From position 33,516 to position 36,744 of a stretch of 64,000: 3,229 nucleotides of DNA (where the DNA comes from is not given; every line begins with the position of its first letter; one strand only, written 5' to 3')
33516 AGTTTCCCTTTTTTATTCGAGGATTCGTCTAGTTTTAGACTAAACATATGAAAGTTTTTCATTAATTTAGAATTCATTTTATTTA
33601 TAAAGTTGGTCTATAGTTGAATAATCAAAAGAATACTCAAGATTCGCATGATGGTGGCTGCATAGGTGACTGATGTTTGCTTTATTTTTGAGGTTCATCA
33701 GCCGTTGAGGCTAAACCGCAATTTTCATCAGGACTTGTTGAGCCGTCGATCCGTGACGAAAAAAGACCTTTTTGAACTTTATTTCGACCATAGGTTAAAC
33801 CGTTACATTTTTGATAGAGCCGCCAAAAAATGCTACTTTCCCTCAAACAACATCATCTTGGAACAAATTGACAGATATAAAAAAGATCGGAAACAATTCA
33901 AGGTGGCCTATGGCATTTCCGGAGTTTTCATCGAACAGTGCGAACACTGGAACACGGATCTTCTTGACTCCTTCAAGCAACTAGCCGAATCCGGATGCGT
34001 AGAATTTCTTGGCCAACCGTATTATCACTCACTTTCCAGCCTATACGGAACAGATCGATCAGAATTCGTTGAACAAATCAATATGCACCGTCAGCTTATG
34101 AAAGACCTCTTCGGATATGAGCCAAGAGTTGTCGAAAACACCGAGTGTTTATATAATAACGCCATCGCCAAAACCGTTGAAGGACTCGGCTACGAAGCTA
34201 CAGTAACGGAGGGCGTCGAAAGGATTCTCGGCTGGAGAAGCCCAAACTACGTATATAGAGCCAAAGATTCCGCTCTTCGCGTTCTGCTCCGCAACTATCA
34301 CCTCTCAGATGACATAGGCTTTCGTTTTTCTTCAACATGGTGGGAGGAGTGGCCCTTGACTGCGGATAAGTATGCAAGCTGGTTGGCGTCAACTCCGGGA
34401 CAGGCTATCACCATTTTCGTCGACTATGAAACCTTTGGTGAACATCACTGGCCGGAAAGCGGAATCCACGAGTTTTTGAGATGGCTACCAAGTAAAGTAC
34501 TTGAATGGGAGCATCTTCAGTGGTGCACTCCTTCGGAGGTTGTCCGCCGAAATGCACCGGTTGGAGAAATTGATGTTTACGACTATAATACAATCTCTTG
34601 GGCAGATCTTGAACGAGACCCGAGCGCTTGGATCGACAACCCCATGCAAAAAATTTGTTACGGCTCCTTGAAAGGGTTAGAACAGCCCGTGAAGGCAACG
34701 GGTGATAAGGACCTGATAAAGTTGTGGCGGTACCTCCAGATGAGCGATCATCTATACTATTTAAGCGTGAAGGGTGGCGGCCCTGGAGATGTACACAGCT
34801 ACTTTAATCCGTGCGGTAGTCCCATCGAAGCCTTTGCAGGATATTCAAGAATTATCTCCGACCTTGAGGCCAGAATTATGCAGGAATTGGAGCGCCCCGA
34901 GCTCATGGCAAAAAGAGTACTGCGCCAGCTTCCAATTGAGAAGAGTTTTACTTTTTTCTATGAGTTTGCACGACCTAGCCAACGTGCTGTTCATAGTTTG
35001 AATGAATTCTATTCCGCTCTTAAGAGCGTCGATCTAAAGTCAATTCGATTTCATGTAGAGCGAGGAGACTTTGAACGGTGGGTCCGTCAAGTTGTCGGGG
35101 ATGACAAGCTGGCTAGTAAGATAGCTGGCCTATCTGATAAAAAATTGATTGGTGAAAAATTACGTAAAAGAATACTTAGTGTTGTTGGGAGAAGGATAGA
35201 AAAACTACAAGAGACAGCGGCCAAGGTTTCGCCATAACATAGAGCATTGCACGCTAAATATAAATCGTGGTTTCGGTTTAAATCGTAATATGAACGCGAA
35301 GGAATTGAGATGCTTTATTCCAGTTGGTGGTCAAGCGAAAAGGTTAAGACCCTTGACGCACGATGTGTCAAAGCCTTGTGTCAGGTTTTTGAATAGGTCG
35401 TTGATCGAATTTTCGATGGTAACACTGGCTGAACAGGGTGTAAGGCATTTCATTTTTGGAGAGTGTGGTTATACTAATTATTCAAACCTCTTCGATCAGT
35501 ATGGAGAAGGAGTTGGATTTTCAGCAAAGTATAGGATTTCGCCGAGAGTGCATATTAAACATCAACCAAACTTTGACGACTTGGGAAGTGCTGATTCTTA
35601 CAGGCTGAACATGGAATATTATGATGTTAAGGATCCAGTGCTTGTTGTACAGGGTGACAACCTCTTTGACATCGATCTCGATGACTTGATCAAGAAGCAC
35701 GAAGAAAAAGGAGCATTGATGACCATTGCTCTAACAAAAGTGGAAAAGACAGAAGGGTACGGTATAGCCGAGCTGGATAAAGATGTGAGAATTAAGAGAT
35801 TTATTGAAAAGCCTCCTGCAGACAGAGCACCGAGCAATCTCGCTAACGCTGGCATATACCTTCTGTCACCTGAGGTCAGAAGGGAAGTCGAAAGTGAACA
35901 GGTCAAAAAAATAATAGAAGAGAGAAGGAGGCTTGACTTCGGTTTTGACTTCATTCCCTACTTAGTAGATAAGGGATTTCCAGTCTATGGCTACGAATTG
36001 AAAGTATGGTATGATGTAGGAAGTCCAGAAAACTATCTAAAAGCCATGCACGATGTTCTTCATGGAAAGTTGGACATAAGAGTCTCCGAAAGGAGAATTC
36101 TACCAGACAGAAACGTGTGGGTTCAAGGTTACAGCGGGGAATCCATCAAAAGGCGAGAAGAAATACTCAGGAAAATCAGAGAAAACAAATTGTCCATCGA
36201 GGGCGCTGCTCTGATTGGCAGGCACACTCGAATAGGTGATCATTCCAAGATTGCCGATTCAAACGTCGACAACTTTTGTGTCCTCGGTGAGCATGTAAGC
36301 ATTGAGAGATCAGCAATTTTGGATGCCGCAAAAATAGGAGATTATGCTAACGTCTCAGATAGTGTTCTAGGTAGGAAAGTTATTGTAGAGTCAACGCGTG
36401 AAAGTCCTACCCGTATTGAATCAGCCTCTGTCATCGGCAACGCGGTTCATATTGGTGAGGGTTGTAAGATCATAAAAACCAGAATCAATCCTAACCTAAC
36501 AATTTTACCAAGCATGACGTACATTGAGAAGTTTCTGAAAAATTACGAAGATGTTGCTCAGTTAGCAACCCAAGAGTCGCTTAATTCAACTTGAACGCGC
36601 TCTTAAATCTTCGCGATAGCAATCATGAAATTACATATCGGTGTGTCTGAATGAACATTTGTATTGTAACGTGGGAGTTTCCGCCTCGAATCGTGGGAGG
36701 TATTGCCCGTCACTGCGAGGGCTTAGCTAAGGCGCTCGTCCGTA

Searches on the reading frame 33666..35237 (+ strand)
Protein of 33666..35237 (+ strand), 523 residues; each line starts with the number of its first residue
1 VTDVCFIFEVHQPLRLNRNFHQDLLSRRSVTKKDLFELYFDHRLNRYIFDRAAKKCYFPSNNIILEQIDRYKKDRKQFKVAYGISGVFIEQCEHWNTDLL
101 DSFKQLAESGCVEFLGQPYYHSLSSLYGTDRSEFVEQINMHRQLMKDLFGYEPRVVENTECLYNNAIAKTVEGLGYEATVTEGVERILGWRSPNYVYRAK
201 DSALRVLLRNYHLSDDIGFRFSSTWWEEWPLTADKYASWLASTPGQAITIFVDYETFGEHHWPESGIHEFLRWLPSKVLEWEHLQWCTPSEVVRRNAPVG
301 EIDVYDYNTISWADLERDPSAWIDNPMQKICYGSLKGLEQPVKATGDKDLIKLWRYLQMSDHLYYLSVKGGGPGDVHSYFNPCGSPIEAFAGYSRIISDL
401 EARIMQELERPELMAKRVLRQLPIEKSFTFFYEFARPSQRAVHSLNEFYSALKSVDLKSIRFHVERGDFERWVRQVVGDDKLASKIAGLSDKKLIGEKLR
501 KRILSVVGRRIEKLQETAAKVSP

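Call 77: search_protein_families(library=pfam, proteins=[window:33666-35237:+], max_evalue=0.00001)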
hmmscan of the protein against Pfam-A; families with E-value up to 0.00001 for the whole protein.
window:33666-35237:+ (523 aa): 2 families
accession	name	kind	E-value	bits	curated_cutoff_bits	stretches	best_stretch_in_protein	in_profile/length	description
PF03065.20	Glyco_hydro_57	-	1.4e-91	307.3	21.2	1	6-304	2-290/291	Glycosyl hydrolase family 57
PF19027.5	DUF5752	-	1.5e-06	28.2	23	0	468-516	59-108/208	Family of unknown function (DUF5752)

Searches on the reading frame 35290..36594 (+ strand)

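Call 77: search_protein_families(library=pfam, proteins=[window:35290-36594:+], max_evalue=0.00001)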
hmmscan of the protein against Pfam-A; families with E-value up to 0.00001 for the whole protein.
window:35290-36594:+ (434 aa): 3 families
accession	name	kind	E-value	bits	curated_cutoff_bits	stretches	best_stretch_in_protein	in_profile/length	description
PF00483.29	NTP_transferase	-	9.1e-41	140.5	21.2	1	12-257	6-243/245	Nucleotidyl transferase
PF25084.1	LbH_EIF2B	-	3.6e-15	56.3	54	1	300-394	15-105/105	EIF2B subunit epsilon LbH domain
PF00132.30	Hexapep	-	1.7e-06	27.9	27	0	312-339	1-29/36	Bacterial transferase hexapeptide (six repeats)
